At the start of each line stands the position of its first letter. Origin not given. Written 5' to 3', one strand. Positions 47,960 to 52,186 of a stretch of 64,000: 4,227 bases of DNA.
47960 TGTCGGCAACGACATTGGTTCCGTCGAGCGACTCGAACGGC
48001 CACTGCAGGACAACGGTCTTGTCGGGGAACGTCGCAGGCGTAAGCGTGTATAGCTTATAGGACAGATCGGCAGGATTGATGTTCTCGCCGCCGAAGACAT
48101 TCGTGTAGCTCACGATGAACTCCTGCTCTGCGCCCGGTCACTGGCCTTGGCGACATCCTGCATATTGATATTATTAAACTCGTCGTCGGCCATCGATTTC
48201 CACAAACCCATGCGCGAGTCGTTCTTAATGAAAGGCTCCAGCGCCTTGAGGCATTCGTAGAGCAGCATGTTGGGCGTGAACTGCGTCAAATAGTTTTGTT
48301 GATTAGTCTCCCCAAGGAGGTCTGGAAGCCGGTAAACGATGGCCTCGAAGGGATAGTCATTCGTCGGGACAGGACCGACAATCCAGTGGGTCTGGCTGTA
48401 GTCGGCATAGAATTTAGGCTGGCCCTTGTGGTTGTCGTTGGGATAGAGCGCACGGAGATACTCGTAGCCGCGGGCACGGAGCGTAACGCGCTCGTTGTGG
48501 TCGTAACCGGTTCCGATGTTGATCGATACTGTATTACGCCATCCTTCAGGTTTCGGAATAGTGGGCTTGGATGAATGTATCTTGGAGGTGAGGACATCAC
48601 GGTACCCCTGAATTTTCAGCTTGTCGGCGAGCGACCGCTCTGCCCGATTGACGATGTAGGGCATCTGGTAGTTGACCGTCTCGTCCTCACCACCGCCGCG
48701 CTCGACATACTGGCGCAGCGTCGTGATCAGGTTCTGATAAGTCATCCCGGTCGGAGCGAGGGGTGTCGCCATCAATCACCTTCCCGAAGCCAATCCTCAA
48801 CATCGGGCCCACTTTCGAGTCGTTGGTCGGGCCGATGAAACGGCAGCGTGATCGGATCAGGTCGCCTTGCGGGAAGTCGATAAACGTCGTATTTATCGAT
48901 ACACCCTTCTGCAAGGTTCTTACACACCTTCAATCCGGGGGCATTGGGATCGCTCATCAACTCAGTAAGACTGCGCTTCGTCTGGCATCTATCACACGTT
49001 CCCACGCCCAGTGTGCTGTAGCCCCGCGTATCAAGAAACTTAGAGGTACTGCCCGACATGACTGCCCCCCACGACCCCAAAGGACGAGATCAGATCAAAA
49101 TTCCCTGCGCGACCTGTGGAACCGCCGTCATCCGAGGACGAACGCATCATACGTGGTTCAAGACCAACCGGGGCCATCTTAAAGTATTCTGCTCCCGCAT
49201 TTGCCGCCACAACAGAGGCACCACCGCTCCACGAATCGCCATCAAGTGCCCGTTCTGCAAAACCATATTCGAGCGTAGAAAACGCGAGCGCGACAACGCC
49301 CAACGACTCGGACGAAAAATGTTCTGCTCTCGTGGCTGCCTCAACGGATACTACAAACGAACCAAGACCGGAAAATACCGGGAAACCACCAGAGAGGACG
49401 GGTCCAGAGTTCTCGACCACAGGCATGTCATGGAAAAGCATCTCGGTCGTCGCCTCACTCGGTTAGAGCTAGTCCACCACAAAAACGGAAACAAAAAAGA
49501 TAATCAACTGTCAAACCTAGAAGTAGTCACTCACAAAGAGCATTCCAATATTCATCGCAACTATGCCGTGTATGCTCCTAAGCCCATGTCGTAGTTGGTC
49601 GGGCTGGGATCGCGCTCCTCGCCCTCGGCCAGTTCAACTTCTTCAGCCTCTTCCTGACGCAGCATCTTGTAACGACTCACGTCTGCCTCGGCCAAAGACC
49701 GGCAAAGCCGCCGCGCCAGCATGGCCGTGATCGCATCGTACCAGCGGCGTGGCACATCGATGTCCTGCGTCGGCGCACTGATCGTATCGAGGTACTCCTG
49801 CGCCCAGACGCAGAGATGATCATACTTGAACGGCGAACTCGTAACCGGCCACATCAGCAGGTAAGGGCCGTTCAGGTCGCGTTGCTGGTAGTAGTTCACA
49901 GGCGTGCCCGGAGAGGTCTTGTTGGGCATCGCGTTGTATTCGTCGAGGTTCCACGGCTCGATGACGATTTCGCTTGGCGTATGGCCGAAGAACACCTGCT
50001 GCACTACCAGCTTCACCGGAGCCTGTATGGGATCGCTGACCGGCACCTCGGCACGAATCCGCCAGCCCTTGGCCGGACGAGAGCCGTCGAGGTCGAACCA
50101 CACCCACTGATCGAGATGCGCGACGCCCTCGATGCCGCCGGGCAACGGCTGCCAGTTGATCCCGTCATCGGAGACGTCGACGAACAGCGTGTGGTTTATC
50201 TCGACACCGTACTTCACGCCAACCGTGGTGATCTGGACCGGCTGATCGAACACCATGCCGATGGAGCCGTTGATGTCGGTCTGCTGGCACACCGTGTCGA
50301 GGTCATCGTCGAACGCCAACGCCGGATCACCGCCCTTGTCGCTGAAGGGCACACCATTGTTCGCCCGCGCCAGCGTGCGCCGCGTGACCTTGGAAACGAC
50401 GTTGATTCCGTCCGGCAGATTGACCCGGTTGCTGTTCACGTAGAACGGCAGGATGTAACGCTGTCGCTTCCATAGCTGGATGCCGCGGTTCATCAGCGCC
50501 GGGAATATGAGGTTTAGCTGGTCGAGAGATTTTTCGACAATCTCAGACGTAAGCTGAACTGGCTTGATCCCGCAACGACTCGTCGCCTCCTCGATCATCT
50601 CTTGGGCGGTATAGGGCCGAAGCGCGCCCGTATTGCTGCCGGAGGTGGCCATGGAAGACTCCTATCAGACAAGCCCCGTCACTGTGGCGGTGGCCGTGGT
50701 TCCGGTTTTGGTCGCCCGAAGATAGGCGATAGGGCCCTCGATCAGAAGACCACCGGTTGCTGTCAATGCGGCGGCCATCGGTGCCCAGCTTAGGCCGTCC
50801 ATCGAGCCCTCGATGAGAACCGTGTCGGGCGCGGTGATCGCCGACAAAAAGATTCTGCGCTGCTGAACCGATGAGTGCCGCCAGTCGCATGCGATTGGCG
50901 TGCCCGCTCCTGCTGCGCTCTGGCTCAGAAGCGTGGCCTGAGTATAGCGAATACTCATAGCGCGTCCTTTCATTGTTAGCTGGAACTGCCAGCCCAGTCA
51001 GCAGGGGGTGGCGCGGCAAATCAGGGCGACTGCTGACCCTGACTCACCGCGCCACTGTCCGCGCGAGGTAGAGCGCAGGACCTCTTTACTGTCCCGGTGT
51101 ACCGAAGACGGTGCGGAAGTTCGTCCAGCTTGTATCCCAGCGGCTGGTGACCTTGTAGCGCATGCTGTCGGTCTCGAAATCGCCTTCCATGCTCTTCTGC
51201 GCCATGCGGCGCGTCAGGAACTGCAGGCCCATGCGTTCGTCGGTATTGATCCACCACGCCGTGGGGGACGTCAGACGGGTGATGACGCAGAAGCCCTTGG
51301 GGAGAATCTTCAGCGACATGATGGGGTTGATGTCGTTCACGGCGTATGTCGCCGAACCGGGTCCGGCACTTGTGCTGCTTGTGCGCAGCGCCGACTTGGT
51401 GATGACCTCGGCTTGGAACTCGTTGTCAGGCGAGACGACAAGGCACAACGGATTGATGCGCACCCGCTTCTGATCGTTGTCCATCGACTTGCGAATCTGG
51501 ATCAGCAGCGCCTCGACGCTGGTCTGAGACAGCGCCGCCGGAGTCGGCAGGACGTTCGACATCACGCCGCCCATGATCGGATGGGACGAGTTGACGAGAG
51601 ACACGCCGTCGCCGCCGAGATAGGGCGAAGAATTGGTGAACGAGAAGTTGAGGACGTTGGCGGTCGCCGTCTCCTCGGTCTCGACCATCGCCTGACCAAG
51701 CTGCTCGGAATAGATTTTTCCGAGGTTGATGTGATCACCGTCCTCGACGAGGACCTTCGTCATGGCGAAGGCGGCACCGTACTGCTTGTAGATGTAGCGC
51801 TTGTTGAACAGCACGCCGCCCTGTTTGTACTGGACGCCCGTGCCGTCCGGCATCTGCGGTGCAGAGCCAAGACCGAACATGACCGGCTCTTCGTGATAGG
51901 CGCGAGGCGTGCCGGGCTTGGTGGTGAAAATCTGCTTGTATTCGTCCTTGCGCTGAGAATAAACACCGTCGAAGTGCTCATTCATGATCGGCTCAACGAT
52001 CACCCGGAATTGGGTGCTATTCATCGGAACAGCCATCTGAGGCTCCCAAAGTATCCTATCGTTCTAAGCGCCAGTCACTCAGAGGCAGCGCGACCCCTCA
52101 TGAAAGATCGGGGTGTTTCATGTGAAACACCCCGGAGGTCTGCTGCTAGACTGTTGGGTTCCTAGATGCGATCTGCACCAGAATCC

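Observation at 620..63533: Genome-wide ~10-fold over-representation of the heptamer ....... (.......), written through coding sequence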

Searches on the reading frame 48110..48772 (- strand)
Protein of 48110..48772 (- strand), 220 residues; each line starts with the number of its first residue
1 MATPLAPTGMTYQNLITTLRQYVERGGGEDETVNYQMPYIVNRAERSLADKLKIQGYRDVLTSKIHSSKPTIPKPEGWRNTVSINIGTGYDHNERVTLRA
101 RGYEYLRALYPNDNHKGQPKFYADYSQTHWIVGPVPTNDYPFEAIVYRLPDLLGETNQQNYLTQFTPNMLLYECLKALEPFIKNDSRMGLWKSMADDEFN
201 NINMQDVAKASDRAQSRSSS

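Call 18: search_protein_families(library=pfam, proteins=[window:48110-48772:-], max_evalue=0.01)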
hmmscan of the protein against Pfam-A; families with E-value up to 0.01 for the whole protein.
window:48110-48772:- (220 aa): 2 families
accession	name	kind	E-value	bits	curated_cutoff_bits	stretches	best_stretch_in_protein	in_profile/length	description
PF24175.2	SU10_adaptor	-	5.9e-16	59.9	27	1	10-209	1-186/194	SU10 adaptor protein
PF03349.22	Toluene_X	-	2.8e-06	26.5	29.7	1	37-106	281-340/421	Outer membrane protein transport protein (OMPP1/FadL/TodX)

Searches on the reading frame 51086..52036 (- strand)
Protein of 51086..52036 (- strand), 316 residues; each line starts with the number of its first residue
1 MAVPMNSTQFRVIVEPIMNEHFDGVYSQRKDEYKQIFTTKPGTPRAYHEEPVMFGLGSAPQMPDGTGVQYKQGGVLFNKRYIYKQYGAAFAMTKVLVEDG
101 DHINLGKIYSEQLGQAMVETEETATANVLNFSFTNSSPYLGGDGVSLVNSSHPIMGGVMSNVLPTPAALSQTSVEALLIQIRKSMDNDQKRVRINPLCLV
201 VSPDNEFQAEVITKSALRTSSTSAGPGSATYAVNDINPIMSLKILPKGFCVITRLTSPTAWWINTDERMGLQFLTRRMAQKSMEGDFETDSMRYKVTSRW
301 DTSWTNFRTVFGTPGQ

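Call 29: find_homologous_proteins(query=window:51086-52036:-)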
Query window:51086-52036:- (316 aa): 5938 proteins with E <= 0.001 among 6668 candidates; the best 120 are listed.
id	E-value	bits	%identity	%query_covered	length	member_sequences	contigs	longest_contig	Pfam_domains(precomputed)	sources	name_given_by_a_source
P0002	1.5e-184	630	89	100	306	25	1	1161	PF25209.3,PF10124.16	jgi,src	-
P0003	1.7e-172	591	85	100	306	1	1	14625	PF25209.3,PF10124.16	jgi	jgi:hypothetical protein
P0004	2.3e-171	587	85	100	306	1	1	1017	PF25209.3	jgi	jgi:hypothetical protein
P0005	2.4e-170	584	84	100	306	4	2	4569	PF25209.3,PF10124.16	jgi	-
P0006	1.3e-169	581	84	100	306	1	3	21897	PF25209.3,PF10124.16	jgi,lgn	-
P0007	1.7e-167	574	83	100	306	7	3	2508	PF25209.3,PF10124.16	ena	-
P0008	1.7e-165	568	82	100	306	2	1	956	PF25209.3,PF10124.16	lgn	-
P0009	1.2e-163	562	80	98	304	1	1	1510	PF25209.3,PF10124.16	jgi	jgi:hypothetical protein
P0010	3.5e-161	554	81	100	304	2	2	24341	PF25209.3,PF10124.16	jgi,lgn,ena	-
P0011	2.9e-160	551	91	88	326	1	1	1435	PF25209.3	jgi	jgi:hypothetical protein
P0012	1.6e-158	545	79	100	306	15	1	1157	PF25209.3,PF10124.16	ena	-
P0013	3.3e-157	541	79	100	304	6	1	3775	PF25209.3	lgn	-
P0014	9.8e-156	536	77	100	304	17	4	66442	PF25209.3,PF10124.16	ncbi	-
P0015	1.4e-155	535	77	100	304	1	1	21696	PF25209.3,PF10124.16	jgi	jgi:hypothetical protein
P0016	4.6e-155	534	77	100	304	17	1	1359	PF25209.3,PF10124.16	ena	-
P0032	3.2e-140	485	71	100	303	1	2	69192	PF25209.3,PF10124.16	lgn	-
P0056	8.9e-129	447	64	99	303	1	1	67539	PF25209.3,PF10124.16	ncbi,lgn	-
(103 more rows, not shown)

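Call 30: find_encoding_contigs(protein=P0006, flank=10000, max_places=1)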
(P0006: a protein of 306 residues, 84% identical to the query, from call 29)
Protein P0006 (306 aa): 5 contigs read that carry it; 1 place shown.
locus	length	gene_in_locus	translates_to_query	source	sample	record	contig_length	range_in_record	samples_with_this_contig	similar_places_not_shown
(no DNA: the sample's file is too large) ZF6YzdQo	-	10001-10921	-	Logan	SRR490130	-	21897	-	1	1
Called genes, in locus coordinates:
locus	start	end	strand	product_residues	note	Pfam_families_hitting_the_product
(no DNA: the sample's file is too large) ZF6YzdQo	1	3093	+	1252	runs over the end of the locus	-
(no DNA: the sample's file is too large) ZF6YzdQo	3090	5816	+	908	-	-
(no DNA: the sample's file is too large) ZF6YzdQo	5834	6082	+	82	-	-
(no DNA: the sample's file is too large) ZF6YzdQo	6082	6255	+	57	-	-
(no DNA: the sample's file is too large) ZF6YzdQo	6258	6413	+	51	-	-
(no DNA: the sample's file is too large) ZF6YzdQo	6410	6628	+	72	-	-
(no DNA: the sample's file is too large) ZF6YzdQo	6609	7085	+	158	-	-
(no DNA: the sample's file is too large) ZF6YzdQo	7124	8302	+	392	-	-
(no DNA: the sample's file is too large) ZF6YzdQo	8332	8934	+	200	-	-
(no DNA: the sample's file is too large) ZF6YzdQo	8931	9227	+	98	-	-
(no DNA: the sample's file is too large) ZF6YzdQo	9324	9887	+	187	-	-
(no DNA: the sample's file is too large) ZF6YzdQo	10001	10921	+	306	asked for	PF10124:Mu-like_gpT (faint), PF25209:Phage_capsid_4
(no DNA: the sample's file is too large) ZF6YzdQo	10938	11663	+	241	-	-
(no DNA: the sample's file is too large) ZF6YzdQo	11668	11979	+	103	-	-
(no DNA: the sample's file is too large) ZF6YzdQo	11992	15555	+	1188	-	?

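Call 31: find_encoding_contigs(protein=P0014, flank=10000, max_places=1)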
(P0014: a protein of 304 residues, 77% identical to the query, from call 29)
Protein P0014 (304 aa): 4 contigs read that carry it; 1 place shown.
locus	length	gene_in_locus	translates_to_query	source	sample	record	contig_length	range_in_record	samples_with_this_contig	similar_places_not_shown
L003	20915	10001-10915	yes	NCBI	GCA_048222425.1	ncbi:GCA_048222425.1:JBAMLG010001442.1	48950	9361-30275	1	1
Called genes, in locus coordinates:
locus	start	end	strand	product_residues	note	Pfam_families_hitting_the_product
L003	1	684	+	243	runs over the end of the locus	PF01541:GIY-YIG, PF07460:NUMOD3 (faint)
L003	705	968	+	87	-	-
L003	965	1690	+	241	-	-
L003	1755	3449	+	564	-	-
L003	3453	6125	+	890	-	-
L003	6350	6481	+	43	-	-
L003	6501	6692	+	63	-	-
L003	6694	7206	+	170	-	-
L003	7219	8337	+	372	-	-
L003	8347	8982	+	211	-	-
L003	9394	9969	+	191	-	-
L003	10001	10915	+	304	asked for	PF10124:Mu-like_gpT (faint), PF25209:Phage_capsid_4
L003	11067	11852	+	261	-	-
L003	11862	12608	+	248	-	-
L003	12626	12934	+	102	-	-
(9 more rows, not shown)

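Call 32: find_encoding_contigs(protein=P0032, flank=10000, max_places=1)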
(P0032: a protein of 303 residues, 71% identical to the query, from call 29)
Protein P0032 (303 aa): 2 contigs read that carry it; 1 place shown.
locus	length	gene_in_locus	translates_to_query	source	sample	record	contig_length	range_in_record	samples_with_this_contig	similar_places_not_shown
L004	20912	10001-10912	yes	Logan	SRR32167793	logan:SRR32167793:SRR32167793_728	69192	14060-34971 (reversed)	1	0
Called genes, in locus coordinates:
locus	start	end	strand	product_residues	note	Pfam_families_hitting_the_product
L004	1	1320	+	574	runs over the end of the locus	-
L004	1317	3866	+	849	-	-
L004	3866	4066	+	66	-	-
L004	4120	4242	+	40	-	-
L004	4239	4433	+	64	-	-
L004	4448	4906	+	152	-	-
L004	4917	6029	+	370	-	-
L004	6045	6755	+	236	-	-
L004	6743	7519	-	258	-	PF01541:GIY-YIG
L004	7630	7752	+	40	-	-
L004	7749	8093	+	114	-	PF13876:Phage_gp49_66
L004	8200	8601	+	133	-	-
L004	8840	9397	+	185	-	-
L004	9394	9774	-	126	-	PF13392:HNH_3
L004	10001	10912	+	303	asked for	PF10124:Mu-like_gpT (faint), PF25209:Phage_capsid_4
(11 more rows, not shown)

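Call 33: find_encoding_contigs(protein=P0056, flank=10000, max_places=1)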
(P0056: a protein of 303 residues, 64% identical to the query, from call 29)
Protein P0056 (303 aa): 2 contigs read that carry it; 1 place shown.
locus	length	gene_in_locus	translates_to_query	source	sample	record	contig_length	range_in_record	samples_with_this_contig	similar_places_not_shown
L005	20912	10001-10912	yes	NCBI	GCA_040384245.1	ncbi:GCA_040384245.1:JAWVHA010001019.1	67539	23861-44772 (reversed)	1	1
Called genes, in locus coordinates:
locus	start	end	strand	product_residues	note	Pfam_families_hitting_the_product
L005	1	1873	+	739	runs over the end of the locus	-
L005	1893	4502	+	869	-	-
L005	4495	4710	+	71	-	-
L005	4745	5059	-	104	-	-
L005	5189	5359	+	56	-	-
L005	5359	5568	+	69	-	-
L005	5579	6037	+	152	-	-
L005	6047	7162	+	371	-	-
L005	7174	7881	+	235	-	-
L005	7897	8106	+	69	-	-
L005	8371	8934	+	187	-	-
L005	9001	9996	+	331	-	-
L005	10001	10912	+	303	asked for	PF10124:Mu-like_gpT (faint), PF25209:Phage_capsid_4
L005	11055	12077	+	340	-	-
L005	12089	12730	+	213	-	-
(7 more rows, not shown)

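Call 35: find_encoding_contigs(protein=P0003, flank=10000, max_places=1)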
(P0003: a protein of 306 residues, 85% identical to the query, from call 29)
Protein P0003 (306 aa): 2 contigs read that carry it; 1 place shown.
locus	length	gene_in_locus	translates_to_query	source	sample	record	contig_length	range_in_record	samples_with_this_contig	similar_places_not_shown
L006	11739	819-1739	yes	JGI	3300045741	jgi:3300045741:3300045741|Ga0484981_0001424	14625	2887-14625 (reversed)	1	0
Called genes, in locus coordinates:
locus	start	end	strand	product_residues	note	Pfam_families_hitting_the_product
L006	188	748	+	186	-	-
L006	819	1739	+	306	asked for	PF10124:Mu-like_gpT (faint), PF25209:Phage_capsid_4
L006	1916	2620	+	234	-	-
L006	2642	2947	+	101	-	-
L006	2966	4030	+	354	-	-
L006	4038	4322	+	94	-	-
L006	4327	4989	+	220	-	PF24175:SU10_adaptor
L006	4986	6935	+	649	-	-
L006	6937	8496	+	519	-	-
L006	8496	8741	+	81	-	-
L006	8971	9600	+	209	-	-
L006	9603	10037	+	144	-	-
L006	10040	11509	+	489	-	-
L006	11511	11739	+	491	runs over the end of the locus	-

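Call 36: find_encoding_contigs(protein=P0010, flank=10000, max_places=2)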
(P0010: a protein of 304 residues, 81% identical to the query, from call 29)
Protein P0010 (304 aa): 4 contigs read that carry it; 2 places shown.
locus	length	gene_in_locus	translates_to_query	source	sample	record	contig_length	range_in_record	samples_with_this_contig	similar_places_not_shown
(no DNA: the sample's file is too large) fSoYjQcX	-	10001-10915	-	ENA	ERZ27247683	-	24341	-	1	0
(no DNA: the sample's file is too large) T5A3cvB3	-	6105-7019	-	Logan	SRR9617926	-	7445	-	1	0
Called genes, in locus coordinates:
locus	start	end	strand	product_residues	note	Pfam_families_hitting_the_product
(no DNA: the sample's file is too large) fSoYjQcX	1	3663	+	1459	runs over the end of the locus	-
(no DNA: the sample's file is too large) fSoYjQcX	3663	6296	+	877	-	-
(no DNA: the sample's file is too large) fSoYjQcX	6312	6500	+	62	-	-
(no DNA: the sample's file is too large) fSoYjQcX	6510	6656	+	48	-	-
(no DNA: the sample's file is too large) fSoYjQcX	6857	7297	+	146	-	-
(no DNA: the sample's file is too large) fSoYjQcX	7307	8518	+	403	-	-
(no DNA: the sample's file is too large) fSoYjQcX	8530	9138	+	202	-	-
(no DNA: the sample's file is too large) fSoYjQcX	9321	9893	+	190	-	-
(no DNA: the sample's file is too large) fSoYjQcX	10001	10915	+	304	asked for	PF25209:Phage_capsid_4, PF10124:Mu-like_gpT (weak)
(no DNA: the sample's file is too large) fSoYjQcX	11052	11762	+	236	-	-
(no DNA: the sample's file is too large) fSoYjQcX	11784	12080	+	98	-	-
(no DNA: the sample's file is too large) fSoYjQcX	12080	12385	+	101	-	-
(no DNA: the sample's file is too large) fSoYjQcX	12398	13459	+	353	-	-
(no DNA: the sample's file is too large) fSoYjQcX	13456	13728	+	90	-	-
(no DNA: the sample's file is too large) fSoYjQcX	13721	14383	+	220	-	PF24175:SU10_adaptor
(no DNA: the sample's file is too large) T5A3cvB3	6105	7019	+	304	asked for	PF25209:Phage_capsid_4, PF10124:Mu-like_gpT (weak)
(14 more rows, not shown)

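Call 37: find_encoding_contigs(protein=P0005, flank=10000, max_places=2)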
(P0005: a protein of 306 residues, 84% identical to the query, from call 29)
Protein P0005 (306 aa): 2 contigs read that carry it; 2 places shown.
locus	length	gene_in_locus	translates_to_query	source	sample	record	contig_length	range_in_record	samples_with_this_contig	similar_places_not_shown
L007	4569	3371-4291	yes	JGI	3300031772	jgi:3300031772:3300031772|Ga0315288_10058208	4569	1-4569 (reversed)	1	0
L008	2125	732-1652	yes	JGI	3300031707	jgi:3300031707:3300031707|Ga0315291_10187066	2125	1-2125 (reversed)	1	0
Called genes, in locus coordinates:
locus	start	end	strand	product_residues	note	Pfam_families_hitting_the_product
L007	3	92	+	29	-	?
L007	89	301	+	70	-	-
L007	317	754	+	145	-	-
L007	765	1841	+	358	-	-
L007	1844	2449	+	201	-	-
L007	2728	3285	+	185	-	-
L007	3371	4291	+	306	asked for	PF10124:Mu-like_gpT (faint), PF25209:Phage_capsid_4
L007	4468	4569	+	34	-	?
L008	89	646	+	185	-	-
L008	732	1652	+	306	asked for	PF10124:Mu-like_gpT (faint), PF25209:Phage_capsid_4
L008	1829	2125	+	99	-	?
